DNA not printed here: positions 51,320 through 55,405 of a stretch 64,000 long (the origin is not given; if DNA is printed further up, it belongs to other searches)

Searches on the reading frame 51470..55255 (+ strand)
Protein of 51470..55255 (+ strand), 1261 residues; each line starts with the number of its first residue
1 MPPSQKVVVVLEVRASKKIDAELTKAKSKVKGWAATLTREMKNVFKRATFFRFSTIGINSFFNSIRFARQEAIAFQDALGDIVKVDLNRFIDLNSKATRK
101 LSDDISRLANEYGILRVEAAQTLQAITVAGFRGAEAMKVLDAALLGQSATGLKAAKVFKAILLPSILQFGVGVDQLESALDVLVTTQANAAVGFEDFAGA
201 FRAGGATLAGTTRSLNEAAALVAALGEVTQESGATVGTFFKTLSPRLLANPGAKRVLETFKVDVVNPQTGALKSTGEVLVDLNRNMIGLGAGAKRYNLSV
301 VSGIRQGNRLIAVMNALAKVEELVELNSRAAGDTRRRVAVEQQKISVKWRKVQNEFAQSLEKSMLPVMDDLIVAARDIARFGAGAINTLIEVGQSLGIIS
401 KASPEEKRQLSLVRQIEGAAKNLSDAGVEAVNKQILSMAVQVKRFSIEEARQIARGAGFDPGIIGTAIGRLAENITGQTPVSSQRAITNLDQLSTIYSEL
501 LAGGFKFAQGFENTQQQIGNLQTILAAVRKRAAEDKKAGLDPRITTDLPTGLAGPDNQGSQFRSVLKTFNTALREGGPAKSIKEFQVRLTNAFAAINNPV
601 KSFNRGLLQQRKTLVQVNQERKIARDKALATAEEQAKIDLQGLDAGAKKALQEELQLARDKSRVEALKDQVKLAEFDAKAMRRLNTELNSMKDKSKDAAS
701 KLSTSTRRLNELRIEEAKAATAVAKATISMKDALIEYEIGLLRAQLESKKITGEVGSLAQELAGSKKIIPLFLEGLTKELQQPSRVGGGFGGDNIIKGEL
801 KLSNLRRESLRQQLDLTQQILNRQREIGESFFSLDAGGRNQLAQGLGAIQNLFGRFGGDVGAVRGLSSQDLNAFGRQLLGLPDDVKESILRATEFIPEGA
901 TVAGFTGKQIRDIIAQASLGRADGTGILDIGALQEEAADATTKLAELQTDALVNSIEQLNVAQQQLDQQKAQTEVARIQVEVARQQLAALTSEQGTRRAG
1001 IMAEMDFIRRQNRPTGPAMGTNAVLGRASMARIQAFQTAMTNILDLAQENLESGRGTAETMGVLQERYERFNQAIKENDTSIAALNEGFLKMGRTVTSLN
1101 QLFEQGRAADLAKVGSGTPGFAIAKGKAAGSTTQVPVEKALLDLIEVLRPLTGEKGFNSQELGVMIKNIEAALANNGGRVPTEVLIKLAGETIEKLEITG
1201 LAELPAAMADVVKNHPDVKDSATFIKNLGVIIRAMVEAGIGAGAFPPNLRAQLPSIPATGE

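Call 7: search_protein_families(library=pfam, proteins=[window:51470-55255:+], max_evalue=0.01)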
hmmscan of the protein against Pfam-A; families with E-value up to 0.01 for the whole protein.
window:51470-55255:+ (1261 aa): 1 family
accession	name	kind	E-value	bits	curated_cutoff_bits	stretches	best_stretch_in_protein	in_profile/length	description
PF10145.14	PhageMin_Tail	-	3.6e-15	56.8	33.2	1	103-291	2-189/201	Phage-related minor tail protein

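Call 8: search_protein_families(library=phrogs, proteins=[window:51470-55255:+], max_evalue=0.001)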
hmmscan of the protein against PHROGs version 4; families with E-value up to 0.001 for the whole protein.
window:51470-55255:+ (1261 aa): 5 families
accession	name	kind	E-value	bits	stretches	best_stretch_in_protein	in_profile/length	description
phrog_4211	-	tail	6.5e-22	77.5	1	17-336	562-872/2625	tail length tape measure protein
phrog_991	-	tail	3.4e-13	49.1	1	99-389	322-604/1966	tail length tape measure protein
phrog_14917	-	tail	1.2e-11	43.8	1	87-348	347-605/2249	tail length tape measure protein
phrog_9696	-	tail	3.5e-08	32.6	1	99-722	103-563/1415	tail length tape measure protein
phrog_167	-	tail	4.6e-06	25.6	1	23-586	220-659/1555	tail length tape measure protein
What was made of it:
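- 51470..55255 (+): Tape-measure protein, which marks the tail module upstream. PHROG tape-measure families down to E 6.5e-22 (calls 7, 8).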
